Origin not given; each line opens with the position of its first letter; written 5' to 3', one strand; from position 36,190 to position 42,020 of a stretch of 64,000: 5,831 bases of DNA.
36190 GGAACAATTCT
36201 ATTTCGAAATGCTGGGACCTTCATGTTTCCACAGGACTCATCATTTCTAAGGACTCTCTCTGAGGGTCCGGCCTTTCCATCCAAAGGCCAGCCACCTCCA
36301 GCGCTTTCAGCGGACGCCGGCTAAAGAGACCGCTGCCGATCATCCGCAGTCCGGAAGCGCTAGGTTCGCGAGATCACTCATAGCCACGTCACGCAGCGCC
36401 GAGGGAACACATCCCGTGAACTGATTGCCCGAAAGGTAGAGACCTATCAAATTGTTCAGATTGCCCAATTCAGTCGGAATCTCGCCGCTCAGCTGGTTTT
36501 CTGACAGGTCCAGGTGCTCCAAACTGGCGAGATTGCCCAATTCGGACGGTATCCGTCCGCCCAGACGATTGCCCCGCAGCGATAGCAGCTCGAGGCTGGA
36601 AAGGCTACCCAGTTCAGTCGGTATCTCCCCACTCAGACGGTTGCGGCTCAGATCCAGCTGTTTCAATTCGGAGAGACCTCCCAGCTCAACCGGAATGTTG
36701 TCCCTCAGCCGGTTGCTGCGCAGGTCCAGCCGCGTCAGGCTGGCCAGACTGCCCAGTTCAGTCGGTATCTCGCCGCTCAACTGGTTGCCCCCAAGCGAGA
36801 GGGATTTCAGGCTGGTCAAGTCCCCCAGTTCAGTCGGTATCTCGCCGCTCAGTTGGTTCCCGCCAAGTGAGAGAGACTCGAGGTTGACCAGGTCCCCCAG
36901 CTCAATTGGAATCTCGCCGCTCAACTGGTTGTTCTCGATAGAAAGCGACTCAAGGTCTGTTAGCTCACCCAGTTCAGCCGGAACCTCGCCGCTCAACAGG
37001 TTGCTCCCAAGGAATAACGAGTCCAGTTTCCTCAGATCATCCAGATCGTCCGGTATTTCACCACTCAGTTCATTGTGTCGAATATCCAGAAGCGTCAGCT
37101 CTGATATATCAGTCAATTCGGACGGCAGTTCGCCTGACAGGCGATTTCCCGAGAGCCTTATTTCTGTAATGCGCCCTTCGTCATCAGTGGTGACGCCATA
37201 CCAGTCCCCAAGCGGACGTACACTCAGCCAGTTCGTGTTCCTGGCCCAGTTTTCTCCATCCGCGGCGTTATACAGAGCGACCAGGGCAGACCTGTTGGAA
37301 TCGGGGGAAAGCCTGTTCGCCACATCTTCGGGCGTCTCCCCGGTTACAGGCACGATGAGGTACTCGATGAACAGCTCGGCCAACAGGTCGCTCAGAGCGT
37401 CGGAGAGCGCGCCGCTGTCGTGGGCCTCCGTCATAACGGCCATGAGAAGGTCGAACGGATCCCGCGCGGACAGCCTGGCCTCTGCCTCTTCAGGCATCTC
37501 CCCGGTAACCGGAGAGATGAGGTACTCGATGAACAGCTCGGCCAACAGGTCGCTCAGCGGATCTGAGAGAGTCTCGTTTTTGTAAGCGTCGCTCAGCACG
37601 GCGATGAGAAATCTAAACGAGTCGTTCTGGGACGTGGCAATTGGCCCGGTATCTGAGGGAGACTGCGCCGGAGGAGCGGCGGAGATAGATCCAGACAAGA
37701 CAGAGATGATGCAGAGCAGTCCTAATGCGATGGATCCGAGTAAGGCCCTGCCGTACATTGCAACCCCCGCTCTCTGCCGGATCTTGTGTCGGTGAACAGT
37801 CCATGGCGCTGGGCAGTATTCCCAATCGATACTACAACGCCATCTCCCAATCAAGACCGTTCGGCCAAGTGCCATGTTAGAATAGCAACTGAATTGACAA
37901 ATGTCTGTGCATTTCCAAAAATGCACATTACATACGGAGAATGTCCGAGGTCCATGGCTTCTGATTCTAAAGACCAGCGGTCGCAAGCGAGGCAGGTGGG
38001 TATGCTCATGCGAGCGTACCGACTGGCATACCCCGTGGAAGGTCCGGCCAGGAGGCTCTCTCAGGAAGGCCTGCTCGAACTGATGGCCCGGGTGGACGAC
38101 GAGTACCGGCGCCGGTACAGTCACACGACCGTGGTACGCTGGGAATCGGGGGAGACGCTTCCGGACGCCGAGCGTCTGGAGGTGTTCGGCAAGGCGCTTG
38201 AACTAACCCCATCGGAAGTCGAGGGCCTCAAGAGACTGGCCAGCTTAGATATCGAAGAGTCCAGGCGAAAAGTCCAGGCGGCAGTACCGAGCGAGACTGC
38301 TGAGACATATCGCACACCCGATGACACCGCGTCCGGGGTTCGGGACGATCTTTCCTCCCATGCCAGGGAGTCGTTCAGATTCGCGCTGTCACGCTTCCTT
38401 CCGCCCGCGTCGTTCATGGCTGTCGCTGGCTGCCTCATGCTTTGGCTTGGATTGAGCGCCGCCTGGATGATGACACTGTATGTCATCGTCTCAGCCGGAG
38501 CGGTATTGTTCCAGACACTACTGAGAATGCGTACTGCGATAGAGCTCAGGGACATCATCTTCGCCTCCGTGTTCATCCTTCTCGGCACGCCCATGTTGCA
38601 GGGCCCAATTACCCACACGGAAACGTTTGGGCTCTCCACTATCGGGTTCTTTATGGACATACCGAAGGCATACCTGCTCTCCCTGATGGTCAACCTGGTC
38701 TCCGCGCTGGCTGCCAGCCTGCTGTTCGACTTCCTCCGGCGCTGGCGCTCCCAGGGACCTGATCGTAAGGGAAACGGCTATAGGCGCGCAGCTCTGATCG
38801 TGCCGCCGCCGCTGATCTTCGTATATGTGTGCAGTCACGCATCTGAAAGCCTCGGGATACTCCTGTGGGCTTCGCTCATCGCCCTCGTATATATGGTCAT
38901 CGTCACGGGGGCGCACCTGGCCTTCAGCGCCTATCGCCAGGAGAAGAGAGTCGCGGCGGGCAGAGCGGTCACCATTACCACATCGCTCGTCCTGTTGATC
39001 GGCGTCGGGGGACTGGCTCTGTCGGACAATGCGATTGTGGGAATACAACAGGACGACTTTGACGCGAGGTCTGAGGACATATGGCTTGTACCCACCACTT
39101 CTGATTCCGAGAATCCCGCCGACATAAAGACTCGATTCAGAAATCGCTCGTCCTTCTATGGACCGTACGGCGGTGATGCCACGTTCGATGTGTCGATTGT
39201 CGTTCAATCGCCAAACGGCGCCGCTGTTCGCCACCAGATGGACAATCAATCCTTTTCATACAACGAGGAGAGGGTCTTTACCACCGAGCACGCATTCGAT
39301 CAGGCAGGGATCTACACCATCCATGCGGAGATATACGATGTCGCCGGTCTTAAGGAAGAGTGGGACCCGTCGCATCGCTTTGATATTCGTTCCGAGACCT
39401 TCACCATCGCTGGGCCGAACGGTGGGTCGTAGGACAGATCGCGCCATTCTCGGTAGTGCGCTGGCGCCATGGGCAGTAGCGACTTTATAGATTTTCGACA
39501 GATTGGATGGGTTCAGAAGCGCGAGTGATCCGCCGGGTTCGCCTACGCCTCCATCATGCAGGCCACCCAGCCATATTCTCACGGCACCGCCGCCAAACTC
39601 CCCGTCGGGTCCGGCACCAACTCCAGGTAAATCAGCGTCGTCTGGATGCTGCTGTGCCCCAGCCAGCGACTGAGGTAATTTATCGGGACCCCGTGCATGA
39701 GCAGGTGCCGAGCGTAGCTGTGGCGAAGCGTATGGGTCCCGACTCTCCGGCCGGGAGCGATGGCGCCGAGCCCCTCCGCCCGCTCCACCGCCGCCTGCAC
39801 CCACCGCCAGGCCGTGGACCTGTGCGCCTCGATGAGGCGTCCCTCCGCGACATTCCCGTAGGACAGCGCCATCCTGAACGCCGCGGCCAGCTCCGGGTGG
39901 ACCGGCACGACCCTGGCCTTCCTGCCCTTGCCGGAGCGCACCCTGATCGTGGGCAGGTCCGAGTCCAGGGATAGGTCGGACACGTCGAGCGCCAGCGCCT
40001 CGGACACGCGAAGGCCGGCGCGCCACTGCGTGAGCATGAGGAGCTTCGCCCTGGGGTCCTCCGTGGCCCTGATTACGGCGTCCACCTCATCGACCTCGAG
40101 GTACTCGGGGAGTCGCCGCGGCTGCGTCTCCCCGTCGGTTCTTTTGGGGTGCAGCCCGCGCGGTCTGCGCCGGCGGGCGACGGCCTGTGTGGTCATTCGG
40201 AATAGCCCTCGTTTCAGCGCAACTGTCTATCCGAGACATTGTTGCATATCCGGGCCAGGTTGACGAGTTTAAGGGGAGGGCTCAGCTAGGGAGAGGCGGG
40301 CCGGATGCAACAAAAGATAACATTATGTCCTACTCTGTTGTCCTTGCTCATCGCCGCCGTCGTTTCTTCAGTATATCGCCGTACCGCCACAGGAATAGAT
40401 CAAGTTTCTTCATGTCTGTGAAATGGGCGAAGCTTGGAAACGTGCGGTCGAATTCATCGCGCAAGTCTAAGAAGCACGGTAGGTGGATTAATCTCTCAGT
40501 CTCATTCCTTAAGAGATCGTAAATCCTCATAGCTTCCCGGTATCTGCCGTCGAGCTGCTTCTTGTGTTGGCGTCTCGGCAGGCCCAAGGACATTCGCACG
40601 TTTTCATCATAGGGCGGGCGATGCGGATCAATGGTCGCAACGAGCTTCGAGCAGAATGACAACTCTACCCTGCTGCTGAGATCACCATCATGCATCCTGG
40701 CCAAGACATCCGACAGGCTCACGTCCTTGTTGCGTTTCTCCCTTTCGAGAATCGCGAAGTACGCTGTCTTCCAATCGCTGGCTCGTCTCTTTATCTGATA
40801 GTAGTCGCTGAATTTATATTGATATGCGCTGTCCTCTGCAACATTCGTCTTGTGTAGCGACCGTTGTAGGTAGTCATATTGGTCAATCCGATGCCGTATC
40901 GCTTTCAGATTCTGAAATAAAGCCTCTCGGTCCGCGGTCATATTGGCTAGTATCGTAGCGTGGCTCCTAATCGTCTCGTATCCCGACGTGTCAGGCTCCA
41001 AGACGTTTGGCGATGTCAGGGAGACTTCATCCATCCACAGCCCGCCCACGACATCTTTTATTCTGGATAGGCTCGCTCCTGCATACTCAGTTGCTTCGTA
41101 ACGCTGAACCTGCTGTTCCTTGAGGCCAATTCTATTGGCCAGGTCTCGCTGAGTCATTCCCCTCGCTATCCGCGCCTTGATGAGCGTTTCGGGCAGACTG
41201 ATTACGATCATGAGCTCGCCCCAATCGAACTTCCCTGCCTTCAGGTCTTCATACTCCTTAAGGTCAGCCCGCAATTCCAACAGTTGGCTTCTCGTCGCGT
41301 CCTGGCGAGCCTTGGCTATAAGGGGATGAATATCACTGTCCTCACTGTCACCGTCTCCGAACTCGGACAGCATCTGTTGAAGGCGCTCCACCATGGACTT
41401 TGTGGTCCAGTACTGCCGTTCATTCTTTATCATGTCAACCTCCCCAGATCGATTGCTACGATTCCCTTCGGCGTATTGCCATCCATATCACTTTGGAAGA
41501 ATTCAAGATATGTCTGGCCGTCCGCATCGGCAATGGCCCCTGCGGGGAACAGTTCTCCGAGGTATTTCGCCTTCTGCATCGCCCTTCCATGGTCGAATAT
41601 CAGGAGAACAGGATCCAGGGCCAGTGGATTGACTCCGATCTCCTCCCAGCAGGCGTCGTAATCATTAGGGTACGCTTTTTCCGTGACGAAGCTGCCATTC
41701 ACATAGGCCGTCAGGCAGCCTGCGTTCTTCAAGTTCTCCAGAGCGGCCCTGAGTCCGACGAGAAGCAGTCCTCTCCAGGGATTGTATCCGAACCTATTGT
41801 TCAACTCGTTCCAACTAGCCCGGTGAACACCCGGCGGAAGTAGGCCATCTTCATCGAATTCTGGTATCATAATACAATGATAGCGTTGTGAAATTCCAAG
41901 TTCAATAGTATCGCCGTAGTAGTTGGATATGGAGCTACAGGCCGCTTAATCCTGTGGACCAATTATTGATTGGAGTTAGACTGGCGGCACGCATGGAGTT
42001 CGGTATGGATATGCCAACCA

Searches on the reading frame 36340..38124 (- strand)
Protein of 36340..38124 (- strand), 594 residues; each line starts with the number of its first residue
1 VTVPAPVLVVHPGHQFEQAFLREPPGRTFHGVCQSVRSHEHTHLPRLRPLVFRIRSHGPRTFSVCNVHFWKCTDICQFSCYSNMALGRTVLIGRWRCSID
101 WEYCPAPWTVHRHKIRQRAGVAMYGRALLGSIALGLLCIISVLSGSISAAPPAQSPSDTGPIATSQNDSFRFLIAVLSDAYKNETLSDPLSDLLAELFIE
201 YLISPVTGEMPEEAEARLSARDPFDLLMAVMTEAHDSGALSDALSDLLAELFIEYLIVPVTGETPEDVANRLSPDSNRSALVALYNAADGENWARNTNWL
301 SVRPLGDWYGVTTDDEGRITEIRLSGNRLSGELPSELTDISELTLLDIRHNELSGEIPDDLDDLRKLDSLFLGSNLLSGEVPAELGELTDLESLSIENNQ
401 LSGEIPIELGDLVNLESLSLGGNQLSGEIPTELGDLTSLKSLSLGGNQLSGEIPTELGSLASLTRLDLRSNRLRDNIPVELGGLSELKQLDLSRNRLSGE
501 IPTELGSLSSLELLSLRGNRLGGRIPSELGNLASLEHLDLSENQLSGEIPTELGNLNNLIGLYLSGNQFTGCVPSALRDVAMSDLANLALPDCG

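Call 15: search_protein_families(library=pfam, proteins=[window:36340-38124:-], max_evalue=0.01)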
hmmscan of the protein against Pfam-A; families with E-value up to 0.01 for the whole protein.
window:36340-38124:- (594 aa): 7 families
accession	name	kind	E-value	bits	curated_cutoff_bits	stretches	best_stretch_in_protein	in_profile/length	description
PF00560.39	LRR_1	-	2.6e-38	122.2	20.6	2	534-556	1-23/23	Leucine Rich Repeat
PF13855.12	LRR_8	-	1.9e-28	98.4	27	5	319-377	3-61/61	Leucine rich repeat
PF12799.13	LRR_4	-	3.9e-24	84.6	27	8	414-449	2-36/44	Leucine Rich repeats (2 copies)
PF23598.1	LRR_14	-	1.4e-22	80.4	40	3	431-516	41-121/353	Leucine-rich repeat region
PF13516.12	LRR_6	-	4.2e-07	30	23.4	0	533-548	3-18/24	Leucine Rich repeat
PF23211.1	LRR_LRWD1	-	4.7e-06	26.9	28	1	436-520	15-97/190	Leucine-rich repeat and WD repeat-containing protein 1, LRR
PF24758.1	LRR_At5g56370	-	0.002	18.3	27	0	449-498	25-74/227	FBD-associated F-box protein At5g56370, LRR repeats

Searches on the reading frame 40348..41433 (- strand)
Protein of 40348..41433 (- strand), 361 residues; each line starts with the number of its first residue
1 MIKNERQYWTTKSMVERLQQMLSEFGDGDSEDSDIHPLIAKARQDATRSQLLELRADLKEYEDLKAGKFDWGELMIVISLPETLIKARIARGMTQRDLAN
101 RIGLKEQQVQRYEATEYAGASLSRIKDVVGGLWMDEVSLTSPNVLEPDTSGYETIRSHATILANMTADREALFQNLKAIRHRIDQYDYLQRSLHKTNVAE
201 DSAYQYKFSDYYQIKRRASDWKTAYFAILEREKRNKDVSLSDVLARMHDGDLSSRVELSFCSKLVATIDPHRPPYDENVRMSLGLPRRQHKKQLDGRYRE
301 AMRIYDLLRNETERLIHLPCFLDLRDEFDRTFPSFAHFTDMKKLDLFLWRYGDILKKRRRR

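Call 8: search_protein_families(library=padloc, proteins=[window:40348-41433:-], max_evalue=0.1)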
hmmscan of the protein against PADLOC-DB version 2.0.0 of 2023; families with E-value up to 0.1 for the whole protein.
window:40348-41433:- (361 aa): 9 families
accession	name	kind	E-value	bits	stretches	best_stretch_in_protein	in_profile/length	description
PDLC03947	RmrA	-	3.6e-06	24.1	1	80-116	12-48/383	-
PDLC03949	RmrA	-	1e-05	22.6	1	81-124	4-49/363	-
PDLC03954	RmrA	-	5.2e-05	20.3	1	81-220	12-147/380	-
PDLC03952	RmrA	-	7e-05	19.8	1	80-116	23-59/395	-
PDLC03944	RmrA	-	0.00044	17.4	1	83-117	10-44/384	-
PDLC04142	capH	-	0.001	18.1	1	79-132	6-58/103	capH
PDLC03951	RmrA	-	0.0028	14.7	1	81-188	10-115/400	-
PDLC03945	RmrA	-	0.012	12.8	1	83-116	6-39/394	-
PDLC02926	HTH_VI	-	0.018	13.3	1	81-114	3-36/92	-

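Call 15: search_protein_families(library=pfam, proteins=[window:40348-41433:-], max_evalue=0.01)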
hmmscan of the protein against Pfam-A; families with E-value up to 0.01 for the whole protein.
window:40348-41433:- (361 aa): 4 families
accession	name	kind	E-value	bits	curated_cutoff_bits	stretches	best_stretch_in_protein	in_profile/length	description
PF01381.28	HTH_3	-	2.4e-06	27.9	23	1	85-114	2-31/55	Helix-turn-helix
PF13443.12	HTH_26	-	0.00027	21.6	22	1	86-126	4-44/63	Cro/C1-type HTH DNA-binding domain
PF13413.12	HTH_25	-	0.00088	19.5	24.6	1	84-118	2-36/62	Helix-turn-helix domain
PF13560.12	HTH_31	-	0.0018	19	27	1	87-116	9-38/64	Helix-turn-helix domain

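Call 86: search_protein_families(library=ncbifam, proteins=[window:40348-41433:-], max_evalue=0.1)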
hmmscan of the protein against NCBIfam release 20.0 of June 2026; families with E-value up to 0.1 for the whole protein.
window:40348-41433:- (361 aa): 6 families
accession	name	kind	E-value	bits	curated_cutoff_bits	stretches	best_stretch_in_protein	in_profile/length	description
NF041951.1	phage_RstR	subfamily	5e-06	26.7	80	1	79-116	2-39/108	RstR family transcriptional repressor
NF047948.1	male_kill_WMK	equivalog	6.8e-05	22.5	300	1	86-128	169-210/300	WO male-killing family protein Wmk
TIGR00270.2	TIGR00270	equivalog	0.00056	19.7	110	1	65-116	61-112/159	multiprotein bridging factor aMBF1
TIGR02612.1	mob_myst_A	hypoth_equivalog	0.0008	19.3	122.6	1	88-126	34-73/150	mobile mystery protein A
TIGR03830.1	CxxCG_CxxCG_HTH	subfamily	0.0027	17.5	61.8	1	81-117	67-103/127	type II TA system antitoxin MqsA family protein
TIGR03070.1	couple_hipB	subfamily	0.011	15.7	71.65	1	83-113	6-36/58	type II toxin-antitoxin system Y4mF family antitoxin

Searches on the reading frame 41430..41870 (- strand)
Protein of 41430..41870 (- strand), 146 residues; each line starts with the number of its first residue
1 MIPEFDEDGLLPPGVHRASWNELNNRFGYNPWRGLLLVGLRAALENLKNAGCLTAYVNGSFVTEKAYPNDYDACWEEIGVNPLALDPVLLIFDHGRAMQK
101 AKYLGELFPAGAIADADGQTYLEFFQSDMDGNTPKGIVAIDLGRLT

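Call 8: search_protein_families(library=padloc, proteins=[window:41430-41870:-], max_evalue=0.1)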
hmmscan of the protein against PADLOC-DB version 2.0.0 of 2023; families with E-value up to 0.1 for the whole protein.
window:41430-41870:- (146 aa): 2 families
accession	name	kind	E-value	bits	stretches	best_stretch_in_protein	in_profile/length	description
PDLC04744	PDC-M63A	-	5.8e-09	34.1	1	8-142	7-149/152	-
PDLC03347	MTase_II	-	0.025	11.3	1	22-72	117-167/488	Type II methyltransferase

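Call 15: search_protein_families(library=pfam, proteins=[window:41430-41870:-], max_evalue=0.01)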
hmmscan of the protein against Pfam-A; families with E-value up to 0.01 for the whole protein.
window:41430-41870:- (146 aa): 1 family
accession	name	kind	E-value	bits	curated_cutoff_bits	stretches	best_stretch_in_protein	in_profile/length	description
PF22014.2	DUF6932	-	6.2e-38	130.9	27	1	3-141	1-142/142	Family of unknown function (DUF6932)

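Call 86: search_protein_families(library=ncbifam, proteins=[window:41430-41870:-], max_evalue=0.1)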
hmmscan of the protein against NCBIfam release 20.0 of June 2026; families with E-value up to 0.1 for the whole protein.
window:41430-41870:- (146 aa): 0 families
